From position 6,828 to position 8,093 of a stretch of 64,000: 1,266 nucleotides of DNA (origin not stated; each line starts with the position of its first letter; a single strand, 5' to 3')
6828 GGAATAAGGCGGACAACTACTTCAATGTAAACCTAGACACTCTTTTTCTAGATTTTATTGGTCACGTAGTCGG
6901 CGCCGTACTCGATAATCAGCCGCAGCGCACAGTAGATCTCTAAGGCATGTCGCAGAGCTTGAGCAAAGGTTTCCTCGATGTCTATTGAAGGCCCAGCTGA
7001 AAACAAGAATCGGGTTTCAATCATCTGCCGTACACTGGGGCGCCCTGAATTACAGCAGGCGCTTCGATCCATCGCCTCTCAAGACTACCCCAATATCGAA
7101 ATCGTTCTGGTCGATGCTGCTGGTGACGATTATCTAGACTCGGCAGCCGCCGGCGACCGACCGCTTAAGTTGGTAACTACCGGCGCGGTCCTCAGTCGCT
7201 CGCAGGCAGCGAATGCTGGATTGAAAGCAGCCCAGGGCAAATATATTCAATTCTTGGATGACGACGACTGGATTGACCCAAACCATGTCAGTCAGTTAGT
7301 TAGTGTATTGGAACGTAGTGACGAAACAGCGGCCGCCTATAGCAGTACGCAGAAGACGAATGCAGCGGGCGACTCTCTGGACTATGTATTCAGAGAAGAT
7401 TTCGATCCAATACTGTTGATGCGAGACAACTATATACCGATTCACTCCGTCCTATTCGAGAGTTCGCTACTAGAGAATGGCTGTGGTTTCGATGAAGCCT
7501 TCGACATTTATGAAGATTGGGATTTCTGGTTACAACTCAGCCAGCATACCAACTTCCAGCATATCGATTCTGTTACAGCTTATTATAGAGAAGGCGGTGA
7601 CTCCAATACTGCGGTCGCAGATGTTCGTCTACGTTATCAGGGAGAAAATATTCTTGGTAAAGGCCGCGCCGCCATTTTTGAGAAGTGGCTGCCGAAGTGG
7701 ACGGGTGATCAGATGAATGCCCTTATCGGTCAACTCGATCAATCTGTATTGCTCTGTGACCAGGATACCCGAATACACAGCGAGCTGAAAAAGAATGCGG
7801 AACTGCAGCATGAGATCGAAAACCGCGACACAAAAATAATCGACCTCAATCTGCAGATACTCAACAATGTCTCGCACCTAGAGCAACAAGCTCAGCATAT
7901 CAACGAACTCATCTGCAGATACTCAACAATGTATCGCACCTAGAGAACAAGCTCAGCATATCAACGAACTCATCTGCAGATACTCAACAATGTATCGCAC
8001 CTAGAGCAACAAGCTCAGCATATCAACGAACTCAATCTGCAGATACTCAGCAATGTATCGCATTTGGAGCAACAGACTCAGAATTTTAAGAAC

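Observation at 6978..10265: A roughly 1095-codon three-module glycosyltransferase is broken inside a 63-bp (21-aa) tandem coiled-coil repeat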

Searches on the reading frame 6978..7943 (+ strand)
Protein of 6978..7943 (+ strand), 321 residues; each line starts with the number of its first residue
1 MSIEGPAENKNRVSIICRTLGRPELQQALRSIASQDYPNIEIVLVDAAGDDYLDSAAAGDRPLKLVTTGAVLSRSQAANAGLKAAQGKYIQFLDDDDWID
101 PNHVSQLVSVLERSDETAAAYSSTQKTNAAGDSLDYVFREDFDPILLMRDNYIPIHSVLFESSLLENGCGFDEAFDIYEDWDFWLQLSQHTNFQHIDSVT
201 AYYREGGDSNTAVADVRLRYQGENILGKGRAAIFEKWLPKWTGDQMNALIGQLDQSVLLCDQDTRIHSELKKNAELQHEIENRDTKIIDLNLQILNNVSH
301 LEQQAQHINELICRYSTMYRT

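Call 16: find_encoding_contigs(protein=window:6978-7943:+, flank=3000, max_places=6)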
Protein window:6978-7943:+ (321 aa): no gene with exactly this product is on record in the collection.

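Call 34: search_protein_families(library=ncbifam, proteins=[window:6978-7940:+], max_evalue=0.00001)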
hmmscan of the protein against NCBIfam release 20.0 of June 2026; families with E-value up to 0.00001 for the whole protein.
window:6978-7940:+ (321 aa): 10 families
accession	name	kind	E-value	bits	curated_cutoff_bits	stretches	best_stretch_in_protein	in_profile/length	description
NF050050.1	ProtGlycPglI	equivalog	3.5e-11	43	500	1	12-212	3-210/306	GalNAc(5)-diNAcBac-PP-undecaprenol beta-1,3-glucosyltransferase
NF047683.1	TeichurnBiosyTuaG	equivalog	5.4e-10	39.3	400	1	9-135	4-134/252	teichuronic acid biosynthesis protein TuaG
NF007482.0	PRK10073.1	equivalog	1.7e-09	37.1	423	1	9-115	4-114/334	glycosyltransferase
TIGR04283.1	glyco_like_mftF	equivalog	6.7e-09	35.6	182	1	21-197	10-179/221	TIGR04283 family arsenosugar biosynthesis glycosyltransferase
TIGR03965.1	mycofact_glyco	equivalog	7.2e-09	35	280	1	11-120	74-188/467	mycofactocin biosynthesis glycosyltransferase MftF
NF041394.1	GtaseAglG_Halo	equivalog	1.7e-07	30.9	440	1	24-121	17-117/304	glucosyl-dolichyl phosphate glucuronosyltransferase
NF038299.1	EPS_HpsN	equivalog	2.6e-07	29.9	425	1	12-119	2-114/317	hormogonium polysaccharide biosynthesis glycosyltransferase HpsN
TIGR03937.1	PgaC_IcaA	equivalog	3.6e-07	29.5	422.3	1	12-119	46-158/407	poly-beta-1,6-N-acetyl-D-glucosamine synthase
NF007453.0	PRK10018.1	equivalog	1e-06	28.7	382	1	10-186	5-188/280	colanic acid biosynthesis glycosyltransferase WcaA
TIGR04017.1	WcaA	equivalog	1.6e-06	27.9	495.75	1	10-186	4-187/279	colanic acid biosynthesis glycosyltransferase WcaA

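Call 49: find_homologous_proteins(query=window:6978-7940:+, max_evalue=1e-30)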
Query window:6978-7940:+ (321 aa): 344 proteins with E <= 1e-30 among 2871 candidates; the best 120 are listed.
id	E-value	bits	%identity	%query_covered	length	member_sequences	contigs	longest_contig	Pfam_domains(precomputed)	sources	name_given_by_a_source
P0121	3.0e-191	652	90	97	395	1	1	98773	PF10111.15,PF13641.13,PF00535.33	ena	-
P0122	4.0e-178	609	86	97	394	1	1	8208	PF10111.15,PF13641.13,PF00535.33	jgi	-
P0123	8.5e-178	608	86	97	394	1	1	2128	PF10111.15,PF13641.13,PF00535.33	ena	-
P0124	1.9e-177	607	86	97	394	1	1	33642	PF10111.15,PF13641.13,PF00535.33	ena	-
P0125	3.7e-177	606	85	95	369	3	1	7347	PF10111.15,PF00535.33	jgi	-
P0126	2.8e-175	600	80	99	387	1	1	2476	PF10111.15,PF13641.13,PF00535.33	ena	-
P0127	2.6e-174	597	85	97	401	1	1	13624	PF10111.15,PF13641.13,PF00535.33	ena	-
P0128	5.1e-174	596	84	95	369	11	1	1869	PF10111.15,PF00535.33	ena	-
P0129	9.4e-174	595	82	99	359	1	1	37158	PF10111.15,PF00535.33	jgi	jgi:hypothetical protein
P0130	2.1e-173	594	82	99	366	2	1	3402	PF10111.15,PF13641.13,PF00535.33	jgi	jgi:glycosyltransferase involved in cell wall biosynthesis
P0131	1.2e-172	591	84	95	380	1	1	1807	PF10111.15,PF00535.33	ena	-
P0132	1.5e-172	591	84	95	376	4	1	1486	PF10111.15,PF00535.33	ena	-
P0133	1.7e-172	591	76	99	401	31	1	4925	PF10111.15,PF13641.13,PF00535.33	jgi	jgi:glycosyltransferase involved in cell wall biosynthesis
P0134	2.0e-172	591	75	99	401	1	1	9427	PF10111.15,PF13641.13,PF00535.33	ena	-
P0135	2.4e-171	587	83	95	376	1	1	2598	PF10111.15,PF00535.33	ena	-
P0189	2.3e-139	482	96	68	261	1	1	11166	-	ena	-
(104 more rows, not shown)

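Call 52: find_encoding_contigs(protein=P0121, flank=10000, max_places=3)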
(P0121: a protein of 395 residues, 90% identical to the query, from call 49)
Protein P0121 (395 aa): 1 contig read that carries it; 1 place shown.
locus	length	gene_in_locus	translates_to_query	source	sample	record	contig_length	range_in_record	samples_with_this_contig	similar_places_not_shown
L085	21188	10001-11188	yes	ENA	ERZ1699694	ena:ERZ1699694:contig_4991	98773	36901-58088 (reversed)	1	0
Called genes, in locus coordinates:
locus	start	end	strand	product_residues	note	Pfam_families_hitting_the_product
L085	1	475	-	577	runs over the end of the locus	PF00005:ABC_tran, PF13304:AAA_21 (faint), PF02463:SMC_N (faint), PF12848:ABC_tran_Xtn, PF00005:ABC_tran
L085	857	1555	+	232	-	PF00072:Response_reg, PF00486:Trans_reg_C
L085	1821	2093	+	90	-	-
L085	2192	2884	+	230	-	PF00512:HisKA (weak), PF13581:HATPase_c_2 (faint), PF02518:HATPase_c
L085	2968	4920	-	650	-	PF23357:DUF7088, PF09822:ABC_transp_aux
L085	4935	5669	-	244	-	PF12730:ABC2_membrane_4 (weak), PF12679:ABC2_membrane_2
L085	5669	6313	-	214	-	PF00005:ABC_tran, PF13304:AAA_21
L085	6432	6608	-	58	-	PF00005:ABC_tran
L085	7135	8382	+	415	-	PF00278:Orn_DAP_Arg_deC, PF01168:Ala_racemase_N (weak), PF02784:Orn_Arg_deC_N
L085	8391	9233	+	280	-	PF01678:DAP_epimerase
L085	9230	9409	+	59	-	-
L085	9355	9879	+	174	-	PF04340:DUF484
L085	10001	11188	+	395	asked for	PF10111:Glyco_tranf_2_2, PF13641:Glyco_tranf_2_3 (weak), PF00535:Glycos_transf_2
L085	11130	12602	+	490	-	PF00535:Glycos_transf_2, PF10111:Glyco_tranf_2_2, PF13641:Glyco_tranf_2_3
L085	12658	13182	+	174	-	PF00534:Glycos_transf_1, PF13692:Glyco_trans_1_4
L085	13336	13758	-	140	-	-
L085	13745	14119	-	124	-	PF13641:Glyco_tranf_2_3 (weak), PF00535:Glycos_transf_2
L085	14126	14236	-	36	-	-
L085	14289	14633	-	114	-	-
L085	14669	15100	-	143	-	PF00535:Glycos_transf_2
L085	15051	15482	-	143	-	-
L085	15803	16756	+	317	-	PF02951:GSH-S_N, PF02955:GSH-S_ATP, PF08443:RimK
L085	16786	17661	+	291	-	PF03544:TonB_C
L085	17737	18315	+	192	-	PF02622:DUF179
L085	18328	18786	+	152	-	PF03652:RuvX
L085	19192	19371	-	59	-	-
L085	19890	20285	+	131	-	PF01168:Ala_racemase_N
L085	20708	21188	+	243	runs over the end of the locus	PF03807:F420_oxidored, PF14748:P5CR_dimer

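Call 53: find_encoding_contigs(protein=P0189, flank=10000, max_places=3)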
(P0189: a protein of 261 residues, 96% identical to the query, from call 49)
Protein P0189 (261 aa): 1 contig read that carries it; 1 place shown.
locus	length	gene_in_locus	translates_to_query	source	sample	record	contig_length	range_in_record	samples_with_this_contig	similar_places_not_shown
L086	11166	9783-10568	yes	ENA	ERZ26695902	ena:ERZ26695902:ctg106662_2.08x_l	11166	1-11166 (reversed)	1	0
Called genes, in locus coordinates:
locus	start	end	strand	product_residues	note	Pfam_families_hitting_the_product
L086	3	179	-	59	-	?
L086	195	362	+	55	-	-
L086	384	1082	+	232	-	PF00072:Response_reg, PF00486:Trans_reg_C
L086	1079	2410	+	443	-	PF00672:HAMP, PF00512:HisKA (weak), PF02518:HATPase_c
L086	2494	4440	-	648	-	PF23357:DUF7088, PF09822:ABC_transp_aux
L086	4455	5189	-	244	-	PF12730:ABC2_membrane_4 (weak), PF12698:ABC2_membrane_3, PF12679:ABC2_membrane_2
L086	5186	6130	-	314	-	PF00005:ABC_tran, PF13304:AAA_21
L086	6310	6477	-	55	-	-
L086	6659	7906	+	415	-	PF00278:Orn_DAP_Arg_deC, PF01168:Ala_racemase_N (weak), PF02784:Orn_Arg_deC_N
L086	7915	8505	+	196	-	PF01678:DAP_epimerase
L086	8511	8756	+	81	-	PF01678:DAP_epimerase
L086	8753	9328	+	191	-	PF04340:DUF484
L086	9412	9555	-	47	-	-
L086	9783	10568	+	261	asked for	-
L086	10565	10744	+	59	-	-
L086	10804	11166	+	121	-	?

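Call 54: search_protein_families(library=pfam, proteins=[P0122], max_evalue=0.01)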
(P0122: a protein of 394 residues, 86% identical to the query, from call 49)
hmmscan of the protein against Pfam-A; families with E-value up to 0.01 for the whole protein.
P0122 (394 aa): 3 families
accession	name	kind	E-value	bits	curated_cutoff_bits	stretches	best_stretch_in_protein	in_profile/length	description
PF00535.33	Glycos_transf_2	-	1.3e-17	64.7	23.3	1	23-122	11-114/168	Glycosyl transferase family 2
PF10111.15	Glyco_tranf_2_2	-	4.6e-08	33.3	27.3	1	15-196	3-208/276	Glycosyltransferase like family 2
PF13641.12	Glyco_tranf_2_3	-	0.00048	20.7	27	1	24-116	15-115/230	Glycosyltransferase like family 2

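Call 82: search_protein_representatives(protein=P0129)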
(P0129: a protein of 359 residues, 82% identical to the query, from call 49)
Query: 359 residues. Proteins with E-value up to 0.001 (for the whole library): 73868; up to 1e-10: 7416; up to 1e-30: 875. The best 150 are listed.
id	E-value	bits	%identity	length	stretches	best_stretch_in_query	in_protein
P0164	1.4e-178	609.7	81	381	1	1-354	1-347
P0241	5.7e-111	387.4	41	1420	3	2-343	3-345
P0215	8.1e-109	380.3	54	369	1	1-345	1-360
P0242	1.9e-105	369.2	41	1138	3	4-300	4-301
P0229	2.2e-97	342.7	49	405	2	2-307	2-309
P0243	2.9e-95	335.7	45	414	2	3-308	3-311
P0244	1.7e-94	333.2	42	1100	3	3-326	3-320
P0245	4.9e-93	328.4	46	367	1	8-346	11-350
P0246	4.2e-89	315.5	35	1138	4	5-313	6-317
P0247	8.1e-88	311.3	47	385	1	3-344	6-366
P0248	1.0e-86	307.6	37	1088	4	10-344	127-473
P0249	1.3e-86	307.3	43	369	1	3-354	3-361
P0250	1.3e-85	304.0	41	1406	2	1-343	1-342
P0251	3.5e-84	299.3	46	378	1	9-344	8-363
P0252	8.5e-84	298.1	36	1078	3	9-321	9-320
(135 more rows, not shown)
